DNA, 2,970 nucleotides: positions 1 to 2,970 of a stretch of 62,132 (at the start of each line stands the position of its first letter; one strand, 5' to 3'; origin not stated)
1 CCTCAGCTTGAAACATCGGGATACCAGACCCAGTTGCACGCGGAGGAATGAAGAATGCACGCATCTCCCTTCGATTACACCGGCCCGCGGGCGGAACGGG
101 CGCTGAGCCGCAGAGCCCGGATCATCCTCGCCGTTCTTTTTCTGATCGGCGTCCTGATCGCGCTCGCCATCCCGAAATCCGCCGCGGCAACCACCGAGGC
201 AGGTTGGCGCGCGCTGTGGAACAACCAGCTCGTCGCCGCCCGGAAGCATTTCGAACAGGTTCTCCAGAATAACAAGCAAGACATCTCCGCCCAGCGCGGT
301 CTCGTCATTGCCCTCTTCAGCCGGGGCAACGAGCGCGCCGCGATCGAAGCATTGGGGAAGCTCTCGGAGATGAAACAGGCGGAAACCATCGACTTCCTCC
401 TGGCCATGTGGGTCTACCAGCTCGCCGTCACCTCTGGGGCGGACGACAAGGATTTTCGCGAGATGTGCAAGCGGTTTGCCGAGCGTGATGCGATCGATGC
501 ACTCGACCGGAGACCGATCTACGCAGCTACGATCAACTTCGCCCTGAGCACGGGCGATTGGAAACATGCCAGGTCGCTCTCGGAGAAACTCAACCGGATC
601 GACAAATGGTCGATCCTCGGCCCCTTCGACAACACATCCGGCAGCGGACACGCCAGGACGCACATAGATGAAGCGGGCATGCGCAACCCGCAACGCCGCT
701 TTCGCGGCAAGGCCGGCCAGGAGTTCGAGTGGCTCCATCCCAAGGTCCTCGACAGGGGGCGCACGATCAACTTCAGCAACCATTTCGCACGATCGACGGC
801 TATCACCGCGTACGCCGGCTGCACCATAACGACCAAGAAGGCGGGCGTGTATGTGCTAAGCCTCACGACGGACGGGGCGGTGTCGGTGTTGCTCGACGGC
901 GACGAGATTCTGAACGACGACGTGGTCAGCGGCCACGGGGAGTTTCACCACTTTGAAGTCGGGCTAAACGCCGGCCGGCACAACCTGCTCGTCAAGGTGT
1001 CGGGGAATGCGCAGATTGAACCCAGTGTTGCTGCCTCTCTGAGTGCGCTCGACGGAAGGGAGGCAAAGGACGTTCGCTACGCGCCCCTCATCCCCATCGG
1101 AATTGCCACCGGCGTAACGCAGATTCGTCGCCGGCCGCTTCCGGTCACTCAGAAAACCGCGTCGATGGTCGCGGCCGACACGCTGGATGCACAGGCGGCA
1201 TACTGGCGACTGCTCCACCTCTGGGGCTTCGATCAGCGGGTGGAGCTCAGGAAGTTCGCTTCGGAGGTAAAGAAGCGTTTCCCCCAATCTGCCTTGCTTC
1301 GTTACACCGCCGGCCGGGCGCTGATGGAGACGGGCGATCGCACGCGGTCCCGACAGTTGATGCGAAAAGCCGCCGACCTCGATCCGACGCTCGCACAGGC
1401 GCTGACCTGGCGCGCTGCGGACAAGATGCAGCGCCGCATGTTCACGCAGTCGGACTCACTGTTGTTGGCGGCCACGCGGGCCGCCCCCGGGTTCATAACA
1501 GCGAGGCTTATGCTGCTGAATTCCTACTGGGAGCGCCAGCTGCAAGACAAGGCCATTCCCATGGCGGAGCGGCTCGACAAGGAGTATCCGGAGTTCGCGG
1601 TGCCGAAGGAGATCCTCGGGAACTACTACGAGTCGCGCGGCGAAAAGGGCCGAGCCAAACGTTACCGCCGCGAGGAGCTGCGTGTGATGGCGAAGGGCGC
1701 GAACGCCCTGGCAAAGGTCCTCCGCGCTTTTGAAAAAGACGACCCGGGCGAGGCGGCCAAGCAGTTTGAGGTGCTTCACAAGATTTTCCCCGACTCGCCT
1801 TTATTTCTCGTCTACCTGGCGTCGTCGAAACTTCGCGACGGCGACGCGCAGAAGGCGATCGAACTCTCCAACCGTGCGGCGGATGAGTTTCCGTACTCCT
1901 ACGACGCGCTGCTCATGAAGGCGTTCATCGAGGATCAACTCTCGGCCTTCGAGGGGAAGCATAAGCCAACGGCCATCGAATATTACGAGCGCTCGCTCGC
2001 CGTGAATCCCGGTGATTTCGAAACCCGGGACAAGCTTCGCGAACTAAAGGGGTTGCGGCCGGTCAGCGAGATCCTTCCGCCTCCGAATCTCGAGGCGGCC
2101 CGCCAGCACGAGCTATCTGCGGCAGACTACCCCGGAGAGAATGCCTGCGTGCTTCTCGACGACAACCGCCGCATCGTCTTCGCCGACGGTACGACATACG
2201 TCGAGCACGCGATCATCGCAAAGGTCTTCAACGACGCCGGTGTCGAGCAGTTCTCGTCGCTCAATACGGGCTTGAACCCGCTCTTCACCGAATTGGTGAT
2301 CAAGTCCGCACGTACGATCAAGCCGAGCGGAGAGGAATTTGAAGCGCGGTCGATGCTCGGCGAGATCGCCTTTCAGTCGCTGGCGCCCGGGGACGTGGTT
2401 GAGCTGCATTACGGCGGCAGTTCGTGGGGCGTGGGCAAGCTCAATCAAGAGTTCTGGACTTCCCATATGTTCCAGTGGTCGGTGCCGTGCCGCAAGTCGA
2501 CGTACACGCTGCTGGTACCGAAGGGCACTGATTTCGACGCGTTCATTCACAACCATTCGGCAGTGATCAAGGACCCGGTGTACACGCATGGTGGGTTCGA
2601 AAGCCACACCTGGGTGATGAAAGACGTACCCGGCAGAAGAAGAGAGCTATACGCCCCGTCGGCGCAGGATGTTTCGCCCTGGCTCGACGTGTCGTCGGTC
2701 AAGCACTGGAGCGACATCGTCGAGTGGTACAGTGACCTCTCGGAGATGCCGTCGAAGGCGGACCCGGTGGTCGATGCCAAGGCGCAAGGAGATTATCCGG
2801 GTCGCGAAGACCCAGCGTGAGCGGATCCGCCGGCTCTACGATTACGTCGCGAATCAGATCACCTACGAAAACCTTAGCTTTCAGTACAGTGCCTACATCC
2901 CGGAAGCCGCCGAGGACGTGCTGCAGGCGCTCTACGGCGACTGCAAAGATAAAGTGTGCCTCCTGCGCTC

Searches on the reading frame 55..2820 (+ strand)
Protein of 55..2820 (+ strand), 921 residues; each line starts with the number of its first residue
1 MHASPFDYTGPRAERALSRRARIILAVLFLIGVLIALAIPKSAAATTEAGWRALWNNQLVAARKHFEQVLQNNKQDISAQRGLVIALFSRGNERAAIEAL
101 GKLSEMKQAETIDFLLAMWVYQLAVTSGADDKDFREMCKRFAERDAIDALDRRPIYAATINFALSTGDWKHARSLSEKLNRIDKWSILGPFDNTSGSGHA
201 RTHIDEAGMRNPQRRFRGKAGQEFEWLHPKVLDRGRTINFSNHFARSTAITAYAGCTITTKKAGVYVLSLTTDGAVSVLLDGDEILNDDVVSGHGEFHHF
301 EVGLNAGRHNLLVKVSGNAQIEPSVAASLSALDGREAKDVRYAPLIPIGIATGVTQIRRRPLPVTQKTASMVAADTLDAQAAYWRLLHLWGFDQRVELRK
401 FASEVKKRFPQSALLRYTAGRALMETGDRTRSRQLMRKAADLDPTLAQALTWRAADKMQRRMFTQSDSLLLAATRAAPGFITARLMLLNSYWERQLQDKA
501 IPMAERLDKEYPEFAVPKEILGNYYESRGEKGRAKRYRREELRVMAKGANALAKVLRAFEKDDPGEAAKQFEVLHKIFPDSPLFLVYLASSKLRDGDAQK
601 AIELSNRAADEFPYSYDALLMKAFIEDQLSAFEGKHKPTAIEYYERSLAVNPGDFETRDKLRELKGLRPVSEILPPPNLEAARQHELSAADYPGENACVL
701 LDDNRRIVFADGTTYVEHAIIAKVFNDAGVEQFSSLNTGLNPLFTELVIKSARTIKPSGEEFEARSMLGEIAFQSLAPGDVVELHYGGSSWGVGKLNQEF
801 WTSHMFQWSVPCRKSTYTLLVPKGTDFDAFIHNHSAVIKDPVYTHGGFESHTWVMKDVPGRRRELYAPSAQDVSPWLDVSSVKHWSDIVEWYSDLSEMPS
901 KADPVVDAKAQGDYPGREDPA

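Call 72: search_protein_families(library=pfam, proteins=[window:55-2820:+], max_evalue=0.0001)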
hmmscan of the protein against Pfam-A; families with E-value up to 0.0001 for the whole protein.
window:55-2820:+ (921 aa): 6 families
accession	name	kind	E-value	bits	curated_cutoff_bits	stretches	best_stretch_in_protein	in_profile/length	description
PF13428.12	TPR_14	-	2.9e-13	49.5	23.5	0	586-623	5-42/44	Tetratricopeptide repeat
PF12969.12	DUF3857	-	1e-12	48.8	24.6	1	771-859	82-167/170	Domain of Unknown Function with PDB structure (DUF3857)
PF14559.12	TPR_19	-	1.5e-12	48.1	25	0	57-108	5-56/68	Tetratricopeptide repeat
PF07719.23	TPR_2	-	4e-08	33.2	27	0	415-445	3-33/34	Tetratricopeptide repeat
PF13432.12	TPR_16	-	7.4e-07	30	32.7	0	552-615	1-64/65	Tetratricopeptide repeat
PF13174.12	TPR_6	-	1.8e-05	25.5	26.3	0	585-613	3-31/33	Tetratricopeptide repeat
